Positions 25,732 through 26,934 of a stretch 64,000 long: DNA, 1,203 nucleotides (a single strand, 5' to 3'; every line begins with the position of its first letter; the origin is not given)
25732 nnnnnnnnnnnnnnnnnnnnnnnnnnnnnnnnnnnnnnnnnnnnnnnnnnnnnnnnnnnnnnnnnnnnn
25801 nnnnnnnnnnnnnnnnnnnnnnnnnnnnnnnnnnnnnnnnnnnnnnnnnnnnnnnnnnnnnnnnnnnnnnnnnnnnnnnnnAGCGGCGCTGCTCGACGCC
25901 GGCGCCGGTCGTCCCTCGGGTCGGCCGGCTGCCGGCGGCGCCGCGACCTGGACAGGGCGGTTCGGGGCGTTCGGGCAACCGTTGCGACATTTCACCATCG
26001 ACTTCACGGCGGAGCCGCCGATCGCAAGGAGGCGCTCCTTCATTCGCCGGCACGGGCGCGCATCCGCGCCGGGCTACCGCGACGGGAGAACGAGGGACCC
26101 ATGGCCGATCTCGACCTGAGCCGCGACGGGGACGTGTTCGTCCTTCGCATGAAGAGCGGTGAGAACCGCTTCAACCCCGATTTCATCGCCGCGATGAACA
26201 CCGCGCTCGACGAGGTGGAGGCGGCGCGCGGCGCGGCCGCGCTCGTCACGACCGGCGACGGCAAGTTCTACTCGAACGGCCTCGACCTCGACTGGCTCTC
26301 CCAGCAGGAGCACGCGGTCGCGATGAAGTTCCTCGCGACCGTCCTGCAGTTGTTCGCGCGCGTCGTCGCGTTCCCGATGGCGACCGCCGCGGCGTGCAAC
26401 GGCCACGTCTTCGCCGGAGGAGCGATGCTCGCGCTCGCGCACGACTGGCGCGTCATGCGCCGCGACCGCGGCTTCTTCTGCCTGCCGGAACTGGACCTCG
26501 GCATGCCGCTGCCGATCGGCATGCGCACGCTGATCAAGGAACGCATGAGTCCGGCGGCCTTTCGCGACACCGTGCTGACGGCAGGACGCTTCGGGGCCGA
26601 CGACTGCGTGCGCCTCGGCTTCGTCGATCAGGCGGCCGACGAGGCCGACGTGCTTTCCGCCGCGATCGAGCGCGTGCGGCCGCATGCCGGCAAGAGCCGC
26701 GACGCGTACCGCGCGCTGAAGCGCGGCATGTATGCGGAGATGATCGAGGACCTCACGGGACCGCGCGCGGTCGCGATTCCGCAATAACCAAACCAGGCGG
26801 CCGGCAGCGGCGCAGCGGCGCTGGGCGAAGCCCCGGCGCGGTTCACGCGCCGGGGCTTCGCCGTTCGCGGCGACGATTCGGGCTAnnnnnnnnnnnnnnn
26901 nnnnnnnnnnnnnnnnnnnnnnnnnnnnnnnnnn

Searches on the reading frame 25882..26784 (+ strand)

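Call 41: search_protein_families(library=pfam, proteins=[window:25882-26784:+], max_evalue=0.001)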
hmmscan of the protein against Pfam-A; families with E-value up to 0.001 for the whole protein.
window:25882-26784:+ (301 aa): 2 families
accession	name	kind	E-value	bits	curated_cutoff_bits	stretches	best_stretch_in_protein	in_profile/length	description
PF00378.25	ECH_1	-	7.5e-28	98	27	1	88-288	9-210/251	Enoyl-CoA hydratase/isomerase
PF16113.10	ECH_2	-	2.5e-12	47.4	27.2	1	91-264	9-186/335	Enoyl-CoA hydratase/isomerase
